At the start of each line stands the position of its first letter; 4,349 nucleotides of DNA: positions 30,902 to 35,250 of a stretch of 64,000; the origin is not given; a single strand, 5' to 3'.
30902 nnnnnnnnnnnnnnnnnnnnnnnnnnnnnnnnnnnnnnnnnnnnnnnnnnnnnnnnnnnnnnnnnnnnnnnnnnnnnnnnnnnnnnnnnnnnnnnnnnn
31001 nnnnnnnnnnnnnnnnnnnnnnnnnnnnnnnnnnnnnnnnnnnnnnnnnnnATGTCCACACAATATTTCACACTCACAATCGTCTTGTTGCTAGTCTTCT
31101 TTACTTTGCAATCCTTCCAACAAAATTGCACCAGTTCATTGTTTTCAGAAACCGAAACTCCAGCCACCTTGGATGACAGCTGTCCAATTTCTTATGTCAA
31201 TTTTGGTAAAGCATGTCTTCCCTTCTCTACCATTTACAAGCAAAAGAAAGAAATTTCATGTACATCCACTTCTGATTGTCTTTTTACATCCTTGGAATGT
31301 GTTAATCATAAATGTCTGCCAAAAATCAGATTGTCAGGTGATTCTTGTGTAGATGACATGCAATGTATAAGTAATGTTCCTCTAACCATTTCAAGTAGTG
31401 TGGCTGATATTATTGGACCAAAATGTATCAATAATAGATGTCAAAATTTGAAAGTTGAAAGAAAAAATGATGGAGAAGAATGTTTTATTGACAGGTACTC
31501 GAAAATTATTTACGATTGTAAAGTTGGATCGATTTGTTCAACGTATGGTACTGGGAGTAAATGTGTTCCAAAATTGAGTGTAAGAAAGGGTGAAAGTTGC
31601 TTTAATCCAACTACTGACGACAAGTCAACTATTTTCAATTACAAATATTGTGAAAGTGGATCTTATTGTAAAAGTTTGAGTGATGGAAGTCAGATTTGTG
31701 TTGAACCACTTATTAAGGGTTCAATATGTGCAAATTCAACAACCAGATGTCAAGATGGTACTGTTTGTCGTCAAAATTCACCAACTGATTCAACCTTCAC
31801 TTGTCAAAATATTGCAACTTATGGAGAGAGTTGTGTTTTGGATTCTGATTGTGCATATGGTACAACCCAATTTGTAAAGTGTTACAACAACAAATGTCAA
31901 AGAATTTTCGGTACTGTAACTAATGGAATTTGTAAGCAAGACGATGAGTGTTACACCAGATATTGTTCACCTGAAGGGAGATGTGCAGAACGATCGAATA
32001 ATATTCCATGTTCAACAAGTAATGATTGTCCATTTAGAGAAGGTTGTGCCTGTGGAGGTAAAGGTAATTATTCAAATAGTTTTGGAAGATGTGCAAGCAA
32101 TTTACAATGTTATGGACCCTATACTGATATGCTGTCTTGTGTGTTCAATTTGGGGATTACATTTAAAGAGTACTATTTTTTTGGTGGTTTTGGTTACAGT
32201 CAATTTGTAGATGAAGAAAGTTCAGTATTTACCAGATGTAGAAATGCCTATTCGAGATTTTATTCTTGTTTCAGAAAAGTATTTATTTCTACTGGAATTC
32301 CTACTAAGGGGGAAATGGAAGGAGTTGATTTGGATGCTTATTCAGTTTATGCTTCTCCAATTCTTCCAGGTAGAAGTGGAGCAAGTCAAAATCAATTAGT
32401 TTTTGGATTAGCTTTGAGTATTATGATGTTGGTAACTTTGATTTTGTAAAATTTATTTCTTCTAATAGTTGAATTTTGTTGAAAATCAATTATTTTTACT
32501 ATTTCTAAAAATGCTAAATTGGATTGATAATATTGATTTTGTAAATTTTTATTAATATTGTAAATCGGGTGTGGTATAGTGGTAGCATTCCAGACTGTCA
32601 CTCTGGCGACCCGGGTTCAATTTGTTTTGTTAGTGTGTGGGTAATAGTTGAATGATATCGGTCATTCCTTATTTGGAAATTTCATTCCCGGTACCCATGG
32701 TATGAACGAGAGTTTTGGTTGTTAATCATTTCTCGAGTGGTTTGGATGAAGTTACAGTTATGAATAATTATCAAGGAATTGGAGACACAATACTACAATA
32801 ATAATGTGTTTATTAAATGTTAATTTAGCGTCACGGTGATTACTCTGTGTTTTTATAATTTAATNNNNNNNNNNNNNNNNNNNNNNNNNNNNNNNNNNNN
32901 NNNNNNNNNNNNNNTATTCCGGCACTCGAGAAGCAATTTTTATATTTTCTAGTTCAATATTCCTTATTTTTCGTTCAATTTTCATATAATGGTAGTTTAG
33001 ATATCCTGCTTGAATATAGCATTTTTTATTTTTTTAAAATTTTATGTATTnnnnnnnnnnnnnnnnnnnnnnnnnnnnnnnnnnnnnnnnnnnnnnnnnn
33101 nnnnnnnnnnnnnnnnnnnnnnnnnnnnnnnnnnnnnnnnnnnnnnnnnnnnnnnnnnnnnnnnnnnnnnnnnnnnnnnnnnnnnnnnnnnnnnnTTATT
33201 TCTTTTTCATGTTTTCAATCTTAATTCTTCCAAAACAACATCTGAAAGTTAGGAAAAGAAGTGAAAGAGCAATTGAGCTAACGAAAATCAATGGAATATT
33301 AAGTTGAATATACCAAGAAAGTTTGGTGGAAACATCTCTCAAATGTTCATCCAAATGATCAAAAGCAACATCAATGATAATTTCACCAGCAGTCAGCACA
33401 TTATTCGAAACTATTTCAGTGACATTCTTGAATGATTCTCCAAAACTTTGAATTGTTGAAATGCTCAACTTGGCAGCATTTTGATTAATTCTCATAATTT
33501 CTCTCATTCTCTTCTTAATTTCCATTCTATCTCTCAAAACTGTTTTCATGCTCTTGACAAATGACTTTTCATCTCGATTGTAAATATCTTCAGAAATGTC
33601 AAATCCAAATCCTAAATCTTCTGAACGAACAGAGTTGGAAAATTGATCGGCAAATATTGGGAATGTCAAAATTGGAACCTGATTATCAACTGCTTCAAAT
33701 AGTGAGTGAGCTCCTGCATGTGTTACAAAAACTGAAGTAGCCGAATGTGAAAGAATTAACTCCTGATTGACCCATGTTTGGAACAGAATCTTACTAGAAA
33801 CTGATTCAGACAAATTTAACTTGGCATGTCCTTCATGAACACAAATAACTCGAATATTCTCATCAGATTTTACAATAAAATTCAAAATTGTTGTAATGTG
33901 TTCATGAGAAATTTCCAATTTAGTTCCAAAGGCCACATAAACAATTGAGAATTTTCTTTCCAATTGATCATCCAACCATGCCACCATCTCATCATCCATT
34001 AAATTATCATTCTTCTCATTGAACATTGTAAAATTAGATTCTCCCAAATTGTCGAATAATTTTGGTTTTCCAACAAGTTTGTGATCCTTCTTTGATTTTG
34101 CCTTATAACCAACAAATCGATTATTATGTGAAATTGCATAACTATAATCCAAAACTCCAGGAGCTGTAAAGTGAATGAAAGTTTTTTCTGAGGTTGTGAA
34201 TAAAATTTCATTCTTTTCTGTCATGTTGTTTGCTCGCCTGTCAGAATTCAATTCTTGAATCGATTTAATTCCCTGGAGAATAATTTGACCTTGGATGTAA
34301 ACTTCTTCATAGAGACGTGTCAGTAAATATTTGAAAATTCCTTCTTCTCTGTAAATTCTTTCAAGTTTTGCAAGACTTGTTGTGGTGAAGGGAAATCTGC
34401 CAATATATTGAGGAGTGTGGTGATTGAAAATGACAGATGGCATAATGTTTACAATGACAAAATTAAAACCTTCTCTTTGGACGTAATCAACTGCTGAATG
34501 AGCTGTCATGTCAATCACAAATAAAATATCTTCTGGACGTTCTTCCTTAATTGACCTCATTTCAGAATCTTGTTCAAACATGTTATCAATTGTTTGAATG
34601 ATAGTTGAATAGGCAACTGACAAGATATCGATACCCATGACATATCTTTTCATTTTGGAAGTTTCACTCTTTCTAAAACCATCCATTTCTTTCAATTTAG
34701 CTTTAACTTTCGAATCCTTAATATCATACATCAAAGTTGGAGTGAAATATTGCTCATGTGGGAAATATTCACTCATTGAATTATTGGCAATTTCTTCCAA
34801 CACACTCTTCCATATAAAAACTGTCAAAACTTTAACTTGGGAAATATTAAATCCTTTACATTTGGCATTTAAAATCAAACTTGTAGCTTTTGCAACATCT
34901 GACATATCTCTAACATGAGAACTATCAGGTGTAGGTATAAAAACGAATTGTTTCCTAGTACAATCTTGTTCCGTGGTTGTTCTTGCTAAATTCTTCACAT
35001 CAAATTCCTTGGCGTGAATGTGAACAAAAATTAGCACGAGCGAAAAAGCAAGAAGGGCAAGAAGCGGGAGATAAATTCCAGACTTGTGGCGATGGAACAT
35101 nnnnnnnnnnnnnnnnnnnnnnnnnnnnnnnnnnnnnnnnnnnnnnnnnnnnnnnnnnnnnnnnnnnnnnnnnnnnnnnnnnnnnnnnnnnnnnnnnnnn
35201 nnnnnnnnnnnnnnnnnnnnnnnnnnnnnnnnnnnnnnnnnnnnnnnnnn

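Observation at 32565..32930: tRNA-Asp gene split inside the T-loop by a ~0.3-kb insertion that contains a scaffold gap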

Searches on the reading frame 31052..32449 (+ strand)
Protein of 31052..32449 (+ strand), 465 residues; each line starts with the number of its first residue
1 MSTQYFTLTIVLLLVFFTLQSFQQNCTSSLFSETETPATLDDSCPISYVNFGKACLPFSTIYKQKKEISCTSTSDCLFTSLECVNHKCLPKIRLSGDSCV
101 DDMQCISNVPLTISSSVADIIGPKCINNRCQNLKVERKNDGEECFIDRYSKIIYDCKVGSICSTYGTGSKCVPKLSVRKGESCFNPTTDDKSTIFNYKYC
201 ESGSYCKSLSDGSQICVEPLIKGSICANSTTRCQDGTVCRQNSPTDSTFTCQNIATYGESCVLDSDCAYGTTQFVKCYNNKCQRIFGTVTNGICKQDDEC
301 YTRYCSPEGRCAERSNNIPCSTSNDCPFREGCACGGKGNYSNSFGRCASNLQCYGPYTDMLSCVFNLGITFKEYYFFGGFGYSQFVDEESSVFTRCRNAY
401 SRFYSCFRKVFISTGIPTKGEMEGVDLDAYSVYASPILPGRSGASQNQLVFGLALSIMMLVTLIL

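Call 8: find_encoding_contigs(protein=window:31052-32449:+, flank=6000, max_places=10)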
Protein window:31052-32449:+ (465 aa): no gene with exactly this product is on record in the collection.

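Call 38: search_protein_families(library=pfam, proteins=[window:31052-32449:+], max_evalue=0.001)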
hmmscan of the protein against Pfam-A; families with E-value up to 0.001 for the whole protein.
window:31052-32449:+ (465 aa): 0 families

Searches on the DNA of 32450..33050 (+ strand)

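Call 14: search_dna_similar(query=window:32623-32864:+, collection=ecoli_genomes, mode=distant, max_evalue=0.01)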
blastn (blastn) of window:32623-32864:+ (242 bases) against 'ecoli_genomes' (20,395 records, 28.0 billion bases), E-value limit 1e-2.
No match.

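Call 15: search_dna_similar(query=window:32623-32864:+, collection=plasmids, mode=distant, max_evalue=0.01)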
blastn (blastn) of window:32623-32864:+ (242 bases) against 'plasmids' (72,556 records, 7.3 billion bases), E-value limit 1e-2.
No match.

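Call 35: search_rna_families(source=window, start=32450, end=33050, threshold=evalue, max_evalue=10, show_alignments=2)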
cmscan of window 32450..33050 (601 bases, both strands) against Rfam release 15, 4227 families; matches with E-value up to 10: 0.
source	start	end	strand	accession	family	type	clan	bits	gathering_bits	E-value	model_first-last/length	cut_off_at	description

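Call 51: search_dna_similar(query=window:32623-32864:+, collection=phages, mode=distant, max_evalue=0.01)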
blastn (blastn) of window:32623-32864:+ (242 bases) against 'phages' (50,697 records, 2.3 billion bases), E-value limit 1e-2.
No match.

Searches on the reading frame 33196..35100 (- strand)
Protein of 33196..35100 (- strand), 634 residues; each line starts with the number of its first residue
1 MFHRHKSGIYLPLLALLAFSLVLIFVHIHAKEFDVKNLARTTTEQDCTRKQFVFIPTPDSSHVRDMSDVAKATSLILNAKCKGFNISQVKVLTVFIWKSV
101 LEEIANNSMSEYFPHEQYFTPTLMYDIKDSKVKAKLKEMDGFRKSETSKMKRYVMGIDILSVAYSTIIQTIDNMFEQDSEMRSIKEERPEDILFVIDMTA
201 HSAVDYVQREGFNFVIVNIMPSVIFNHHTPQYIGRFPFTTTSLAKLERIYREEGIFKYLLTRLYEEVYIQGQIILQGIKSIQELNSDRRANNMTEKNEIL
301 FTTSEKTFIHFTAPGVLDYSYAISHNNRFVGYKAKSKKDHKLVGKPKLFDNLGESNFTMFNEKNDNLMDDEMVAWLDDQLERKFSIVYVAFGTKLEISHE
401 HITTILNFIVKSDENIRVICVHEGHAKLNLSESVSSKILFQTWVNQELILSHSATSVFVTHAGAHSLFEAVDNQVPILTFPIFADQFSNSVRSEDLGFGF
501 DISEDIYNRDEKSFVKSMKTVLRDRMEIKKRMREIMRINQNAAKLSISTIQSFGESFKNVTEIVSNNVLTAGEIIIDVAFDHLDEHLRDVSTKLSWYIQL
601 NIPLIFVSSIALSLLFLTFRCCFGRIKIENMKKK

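Call 9: find_encoding_contigs(protein=window:33196-35100:-, flank=6000, max_places=10)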
Protein window:33196-35100:- (634 aa): no gene with exactly this product is on record in the collection.

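Call 10: find_homologous_proteins(query=window:33196-35100:-, max_evalue=0.00001)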
Query window:33196-35100:- (634 aa): 2 proteins with E <= 0.00001 among 6509 candidates.
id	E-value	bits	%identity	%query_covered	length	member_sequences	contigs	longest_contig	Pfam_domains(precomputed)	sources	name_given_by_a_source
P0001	0.0e+0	1407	100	100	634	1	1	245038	PF00201.25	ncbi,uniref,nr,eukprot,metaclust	ncbi:UDP-glucose:solanidine glucosyltransferase [Naegleria gruberi]|uniref:UDP-glucose:solanidine gl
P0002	3.1e-209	714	69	73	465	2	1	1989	PF00201.25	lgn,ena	-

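Call 11: find_encoding_contigs(protein=P0001, flank=6000, max_places=10)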
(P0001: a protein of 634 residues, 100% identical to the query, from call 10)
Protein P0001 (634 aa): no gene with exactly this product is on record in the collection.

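Call 12: find_encoding_contigs(protein=P0002, flank=6000, max_places=10)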
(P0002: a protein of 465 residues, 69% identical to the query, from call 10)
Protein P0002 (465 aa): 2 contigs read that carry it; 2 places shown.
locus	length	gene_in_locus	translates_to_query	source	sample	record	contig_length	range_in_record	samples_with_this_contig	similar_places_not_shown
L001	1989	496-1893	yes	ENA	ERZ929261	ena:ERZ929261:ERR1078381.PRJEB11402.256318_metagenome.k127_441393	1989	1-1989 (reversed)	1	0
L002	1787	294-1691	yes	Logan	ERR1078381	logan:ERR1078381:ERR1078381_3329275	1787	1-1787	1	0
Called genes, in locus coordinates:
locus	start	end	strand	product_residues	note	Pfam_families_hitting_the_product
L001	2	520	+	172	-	?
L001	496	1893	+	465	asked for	PF00201:UDPGT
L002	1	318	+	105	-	?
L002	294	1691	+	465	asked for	PF00201:UDPGT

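Call 38: search_protein_families(library=pfam, proteins=[window:33196-35100:-], max_evalue=0.001)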
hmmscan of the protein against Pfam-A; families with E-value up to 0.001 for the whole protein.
window:33196-35100:- (634 aa): 3 families
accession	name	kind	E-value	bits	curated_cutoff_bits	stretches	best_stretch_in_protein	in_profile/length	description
PF00201.24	UDPGT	-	1.4e-16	60.9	19.5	1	386-530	277-414/499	UDP-glucoronosyl and UDP-glucosyl transferase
PF04101.22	Glyco_tran_28_C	-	0.00015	22.3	22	1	453-535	70-154/166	Glycosyltransferase family 28 C-terminal domain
PF06722.18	EryCIII-like_C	-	0.00024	21.5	31.7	1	409-526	7-117/145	Erythromycin biosynthesis protein CIII-like, C-terminal domain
